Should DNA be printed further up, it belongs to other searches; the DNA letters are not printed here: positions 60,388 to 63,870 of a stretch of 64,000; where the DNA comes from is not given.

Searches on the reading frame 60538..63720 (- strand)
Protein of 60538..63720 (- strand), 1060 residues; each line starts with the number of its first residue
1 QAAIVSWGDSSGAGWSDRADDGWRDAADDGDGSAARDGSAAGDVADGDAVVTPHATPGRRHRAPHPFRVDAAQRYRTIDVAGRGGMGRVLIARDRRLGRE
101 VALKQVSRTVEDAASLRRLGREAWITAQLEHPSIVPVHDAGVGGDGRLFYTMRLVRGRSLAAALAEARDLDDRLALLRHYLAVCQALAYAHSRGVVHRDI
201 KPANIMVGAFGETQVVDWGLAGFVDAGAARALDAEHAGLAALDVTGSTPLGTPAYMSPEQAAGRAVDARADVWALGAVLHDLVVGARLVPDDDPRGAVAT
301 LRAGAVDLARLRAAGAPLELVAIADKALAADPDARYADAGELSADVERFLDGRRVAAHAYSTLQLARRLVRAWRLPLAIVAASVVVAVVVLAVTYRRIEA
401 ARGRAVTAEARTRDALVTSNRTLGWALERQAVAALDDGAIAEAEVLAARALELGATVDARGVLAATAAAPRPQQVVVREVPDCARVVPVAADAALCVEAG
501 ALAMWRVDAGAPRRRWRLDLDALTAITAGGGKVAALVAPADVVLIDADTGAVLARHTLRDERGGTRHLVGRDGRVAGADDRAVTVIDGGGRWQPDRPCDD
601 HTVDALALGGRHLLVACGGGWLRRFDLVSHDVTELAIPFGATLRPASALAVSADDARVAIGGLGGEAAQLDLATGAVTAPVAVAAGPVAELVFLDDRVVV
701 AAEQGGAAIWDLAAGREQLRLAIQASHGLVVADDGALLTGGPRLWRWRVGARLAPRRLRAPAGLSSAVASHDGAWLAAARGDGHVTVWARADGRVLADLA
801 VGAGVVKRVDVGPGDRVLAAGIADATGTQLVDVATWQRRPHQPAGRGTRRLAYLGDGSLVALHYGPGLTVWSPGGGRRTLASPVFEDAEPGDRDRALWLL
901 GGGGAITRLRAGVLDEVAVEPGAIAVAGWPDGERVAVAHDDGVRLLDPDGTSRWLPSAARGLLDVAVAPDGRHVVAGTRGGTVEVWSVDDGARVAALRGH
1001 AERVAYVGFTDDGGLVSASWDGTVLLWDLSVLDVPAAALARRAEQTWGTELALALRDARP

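Call 51: search_protein_families(library=pfam, proteins=[window:60538-63720:-], max_evalue=0.0001)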
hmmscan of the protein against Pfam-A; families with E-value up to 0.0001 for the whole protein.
window:60538-63720:- (1060 aa): 16 families
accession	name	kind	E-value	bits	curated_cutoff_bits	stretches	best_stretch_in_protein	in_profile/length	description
PF00069.31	Pkinase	-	1.4e-33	116.8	31.7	1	76-296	2-204/263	Protein kinase domain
PF07714.23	PK_Tyr_Ser-Thr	-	2.7e-17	63.4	23.1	1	82-335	8-248/258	Protein tyrosine and serine/threonine kinase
PF25173.1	Beta-prop_WDR3_1st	-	8e-16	58.7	154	1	964-1029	34-100/184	WDR3 first beta-propeller domain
PF25174.1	Beta-prop_THOC3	-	7e-15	55.2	305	1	964-1030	7-77/272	THOC3 beta-propeller domain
PF23414.1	Beta-prop_EML_2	-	7.2e-14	52.2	90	1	916-1032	35-156/266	Echinoderm microtubule-associated protein second beta-propeller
PF00400.38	WD40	-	6.3e-13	49.1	27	1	994-1028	4-39/39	WD domain, G-beta repeat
PF24814.1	WD40_Prp19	-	1.7e-12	47.4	320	1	964-1030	140-207/281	Prp19 WD40 domain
PF24817.1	WD40_WDHD1_1st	-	2.5e-11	43.8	109.9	1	964-1030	91-158/291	WDHD1 first WD40 domain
PF25391.1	WD40_Gbeta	-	3.2e-10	40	150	1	925-1027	231-339/340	G protein beta WD-40 repeat protein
PF25172.1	Beta-prop_WDR3_2nd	-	4.7e-09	36.3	140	1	965-1034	44-114/293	WDR3 second beta-propeller domain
PF24807.1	WD40_CDC20-Fz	-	2.1e-08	34.3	200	1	929-1034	17-125/292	CDC20/Fizzy WD40 domain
PF25175.1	Beta-prop_WDR5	-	8.5e-08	32.2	250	1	967-1029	102-165/296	WDR5 beta-propeller domain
PF13360.13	PQQ_2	-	2.7e-07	30.9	27.6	1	513-747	14-222/233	Outer membrane protein assembly factor BamB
PF25171.1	Beta-prop_WDR36-Utp21_1st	-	6.9e-06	26.1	80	0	968-1030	159-223/266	WDR36/Utp21 first beta-propeller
PF25168.1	Beta-prop_WDR36-Utp21_2nd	-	1.2e-05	25.3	84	0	767-828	246-306/335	WDR36/Utp21 second beta-propeller domain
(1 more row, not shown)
